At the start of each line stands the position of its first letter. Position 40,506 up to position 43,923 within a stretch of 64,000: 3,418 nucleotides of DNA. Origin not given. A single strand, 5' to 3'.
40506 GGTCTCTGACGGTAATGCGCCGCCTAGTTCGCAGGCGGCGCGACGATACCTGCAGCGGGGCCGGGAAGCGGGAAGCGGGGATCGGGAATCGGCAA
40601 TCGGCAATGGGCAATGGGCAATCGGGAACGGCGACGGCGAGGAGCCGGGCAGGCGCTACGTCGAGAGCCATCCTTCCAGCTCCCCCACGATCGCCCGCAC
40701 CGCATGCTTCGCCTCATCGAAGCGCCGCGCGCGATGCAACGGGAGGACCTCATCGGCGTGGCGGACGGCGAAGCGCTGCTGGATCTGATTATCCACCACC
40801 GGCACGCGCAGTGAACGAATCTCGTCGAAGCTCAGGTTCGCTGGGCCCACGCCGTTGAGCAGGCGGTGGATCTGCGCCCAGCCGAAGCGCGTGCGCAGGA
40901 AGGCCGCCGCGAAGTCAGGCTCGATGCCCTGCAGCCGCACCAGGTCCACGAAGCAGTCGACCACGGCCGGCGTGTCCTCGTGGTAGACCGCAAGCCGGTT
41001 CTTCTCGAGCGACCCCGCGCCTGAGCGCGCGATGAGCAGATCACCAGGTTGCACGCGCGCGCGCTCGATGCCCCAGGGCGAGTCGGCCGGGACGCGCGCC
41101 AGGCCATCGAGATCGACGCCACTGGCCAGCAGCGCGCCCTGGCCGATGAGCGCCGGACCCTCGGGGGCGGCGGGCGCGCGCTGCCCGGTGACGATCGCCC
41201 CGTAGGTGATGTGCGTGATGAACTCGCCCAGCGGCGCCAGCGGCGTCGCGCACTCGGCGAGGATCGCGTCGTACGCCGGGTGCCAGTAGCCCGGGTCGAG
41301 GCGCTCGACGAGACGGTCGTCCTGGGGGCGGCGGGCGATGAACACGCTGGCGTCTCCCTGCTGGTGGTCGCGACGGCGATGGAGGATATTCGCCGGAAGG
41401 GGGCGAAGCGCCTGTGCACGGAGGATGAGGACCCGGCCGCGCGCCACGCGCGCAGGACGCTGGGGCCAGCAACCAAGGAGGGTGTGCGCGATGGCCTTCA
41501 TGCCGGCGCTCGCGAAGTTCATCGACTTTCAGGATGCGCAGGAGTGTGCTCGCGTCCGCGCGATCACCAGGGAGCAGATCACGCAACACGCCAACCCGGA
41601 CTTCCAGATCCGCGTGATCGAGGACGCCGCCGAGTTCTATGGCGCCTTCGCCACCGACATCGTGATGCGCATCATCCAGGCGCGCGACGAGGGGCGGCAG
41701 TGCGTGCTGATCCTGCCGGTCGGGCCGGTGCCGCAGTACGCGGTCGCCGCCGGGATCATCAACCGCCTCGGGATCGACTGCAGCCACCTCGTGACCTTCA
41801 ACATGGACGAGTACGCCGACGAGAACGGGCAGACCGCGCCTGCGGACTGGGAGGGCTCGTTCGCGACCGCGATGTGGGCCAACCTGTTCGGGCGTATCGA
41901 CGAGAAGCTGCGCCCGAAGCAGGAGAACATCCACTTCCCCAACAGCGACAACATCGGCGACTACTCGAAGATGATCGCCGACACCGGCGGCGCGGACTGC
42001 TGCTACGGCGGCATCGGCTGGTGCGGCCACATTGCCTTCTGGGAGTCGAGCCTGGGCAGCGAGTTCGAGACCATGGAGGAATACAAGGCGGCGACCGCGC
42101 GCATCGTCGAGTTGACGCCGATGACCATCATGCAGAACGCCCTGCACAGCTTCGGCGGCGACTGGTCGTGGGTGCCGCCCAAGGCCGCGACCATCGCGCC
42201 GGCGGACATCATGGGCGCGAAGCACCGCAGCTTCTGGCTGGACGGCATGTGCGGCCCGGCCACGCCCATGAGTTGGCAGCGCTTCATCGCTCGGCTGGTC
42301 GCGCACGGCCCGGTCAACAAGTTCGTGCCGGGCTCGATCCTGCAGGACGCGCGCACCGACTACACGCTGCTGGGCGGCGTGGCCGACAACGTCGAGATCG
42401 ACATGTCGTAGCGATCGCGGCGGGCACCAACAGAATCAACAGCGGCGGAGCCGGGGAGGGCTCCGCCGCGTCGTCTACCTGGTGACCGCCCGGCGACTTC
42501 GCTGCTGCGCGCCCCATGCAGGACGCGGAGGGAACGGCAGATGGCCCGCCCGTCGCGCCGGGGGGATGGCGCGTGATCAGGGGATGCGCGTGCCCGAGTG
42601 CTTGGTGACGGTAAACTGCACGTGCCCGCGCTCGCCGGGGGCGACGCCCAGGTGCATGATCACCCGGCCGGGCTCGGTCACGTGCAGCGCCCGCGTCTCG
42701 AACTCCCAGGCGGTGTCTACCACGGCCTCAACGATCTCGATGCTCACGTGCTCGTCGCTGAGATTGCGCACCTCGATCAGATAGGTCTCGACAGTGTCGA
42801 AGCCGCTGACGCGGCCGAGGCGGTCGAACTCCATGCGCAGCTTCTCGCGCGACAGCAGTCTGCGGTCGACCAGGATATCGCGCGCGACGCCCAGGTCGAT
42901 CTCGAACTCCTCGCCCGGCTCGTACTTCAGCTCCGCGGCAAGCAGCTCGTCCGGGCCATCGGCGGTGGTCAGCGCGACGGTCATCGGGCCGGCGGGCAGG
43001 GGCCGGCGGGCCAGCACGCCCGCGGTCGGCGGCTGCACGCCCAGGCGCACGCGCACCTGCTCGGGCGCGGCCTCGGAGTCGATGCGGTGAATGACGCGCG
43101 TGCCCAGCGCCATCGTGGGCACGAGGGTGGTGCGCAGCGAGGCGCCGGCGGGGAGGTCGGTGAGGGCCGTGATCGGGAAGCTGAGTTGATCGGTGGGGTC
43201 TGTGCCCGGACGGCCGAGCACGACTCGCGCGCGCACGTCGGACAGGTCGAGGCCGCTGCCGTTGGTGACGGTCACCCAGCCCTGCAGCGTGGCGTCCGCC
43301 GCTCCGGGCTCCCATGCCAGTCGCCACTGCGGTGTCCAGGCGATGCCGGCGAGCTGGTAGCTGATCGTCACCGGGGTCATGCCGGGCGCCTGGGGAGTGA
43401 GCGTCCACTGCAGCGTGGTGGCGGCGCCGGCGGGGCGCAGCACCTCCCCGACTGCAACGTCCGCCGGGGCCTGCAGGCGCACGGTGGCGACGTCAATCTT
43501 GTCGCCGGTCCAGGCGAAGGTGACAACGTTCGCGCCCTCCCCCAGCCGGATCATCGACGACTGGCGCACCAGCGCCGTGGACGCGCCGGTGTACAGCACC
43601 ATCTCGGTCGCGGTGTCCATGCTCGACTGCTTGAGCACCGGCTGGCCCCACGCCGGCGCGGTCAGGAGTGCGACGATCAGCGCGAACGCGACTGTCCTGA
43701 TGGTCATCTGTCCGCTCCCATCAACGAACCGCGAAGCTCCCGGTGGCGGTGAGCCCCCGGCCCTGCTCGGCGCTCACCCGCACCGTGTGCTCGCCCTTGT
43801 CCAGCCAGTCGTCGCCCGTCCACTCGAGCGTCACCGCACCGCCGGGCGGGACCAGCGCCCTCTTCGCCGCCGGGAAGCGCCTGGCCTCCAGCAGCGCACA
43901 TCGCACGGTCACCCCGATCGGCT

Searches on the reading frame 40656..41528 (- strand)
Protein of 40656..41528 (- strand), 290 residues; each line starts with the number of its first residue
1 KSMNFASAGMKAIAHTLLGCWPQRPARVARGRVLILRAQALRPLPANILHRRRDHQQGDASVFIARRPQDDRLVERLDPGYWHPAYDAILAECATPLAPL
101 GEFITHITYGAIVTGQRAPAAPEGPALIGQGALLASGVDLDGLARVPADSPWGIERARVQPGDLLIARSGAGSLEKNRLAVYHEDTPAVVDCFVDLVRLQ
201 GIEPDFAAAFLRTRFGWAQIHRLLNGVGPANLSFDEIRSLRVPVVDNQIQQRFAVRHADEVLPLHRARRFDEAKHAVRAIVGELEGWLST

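Call 24: search_protein_families(library=pfam, proteins=[window:40656-41528:-], max_evalue=0.0001)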
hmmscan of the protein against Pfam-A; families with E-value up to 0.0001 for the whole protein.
window:40656-41528:- (290 aa): 0 families

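Call 105: search_protein_families(library=padloc, proteins=[window:40656-41528:-], max_evalue=0.001)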
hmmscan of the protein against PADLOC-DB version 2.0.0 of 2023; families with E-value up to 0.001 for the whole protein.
window:40656-41528:- (290 aa): 20 families
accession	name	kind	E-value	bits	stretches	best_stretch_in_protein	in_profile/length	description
PDLC03107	Specificity_I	-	1.4e-10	38.8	1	97-255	197-357/392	Type I specificity subunit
PDLC03181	Specificity_I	-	3.9e-10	37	1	70-252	231-405/454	Type I specificity subunit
PDLC03117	Specificity_I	-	3.3e-08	30.8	1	87-254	183-350/518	Type I specificity subunit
PDLC03197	Specificity_I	-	6.7e-08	29.7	1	159-227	96-162/459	Type I specificity subunit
PDLC03069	Specificity_I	-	2.1e-07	28.4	1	123-257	220-354/387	Type I specificity subunit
PDLC03086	Specificity_I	-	2.6e-07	28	1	126-253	39-166/458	Type I specificity subunit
PDLC03100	Specificity_I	-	6.3e-07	27.2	1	96-254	197-356/392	Type I specificity subunit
PDLC03120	Specificity_I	-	1.2e-06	25.9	1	141-251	85-194/515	Type I specificity subunit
PDLC03317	MTase_II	-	1.4e-06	24.9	1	155-252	693-791/831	Type II methyltransferase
PDLC03195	Specificity_I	-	1.7e-06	24.9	1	90-264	38-210/512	Type I specificity subunit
PDLC03095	Specificity_I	-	7.5e-06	22.9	1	143-252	322-430/473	Type I specificity subunit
PDLC03183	Specificity_I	-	7.6e-05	19.6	1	158-254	56-150/403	Type I specificity subunit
PDLC03165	Specificity_I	-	0.0001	19.9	1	155-244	79-167/411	Type I specificity subunit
PDLC03072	Specificity_I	-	0.00012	19.3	1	138-251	280-394/448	Type I specificity subunit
PDLC03179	Specificity_I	-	0.00015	18.9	1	138-253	438-551/589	Type I specificity subunit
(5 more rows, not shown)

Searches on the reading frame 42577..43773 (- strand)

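Call 24: search_protein_families(library=pfam, proteins=[window:42577-43773:-], max_evalue=0.0001)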
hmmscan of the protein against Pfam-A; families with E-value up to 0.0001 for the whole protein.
window:42577-43773:- (398 aa): 1 family
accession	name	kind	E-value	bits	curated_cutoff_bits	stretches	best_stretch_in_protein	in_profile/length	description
PF13598.12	DUF4139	-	8.9e-07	29.3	31.8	1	135-389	1-199/205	Domain of unknown function (DUF4139)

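Call 105: search_protein_families(library=padloc, proteins=[window:42577-43773:-], max_evalue=0.001)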
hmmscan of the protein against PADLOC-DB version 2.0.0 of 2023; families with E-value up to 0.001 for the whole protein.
window:42577-43773:- (398 aa): 0 families
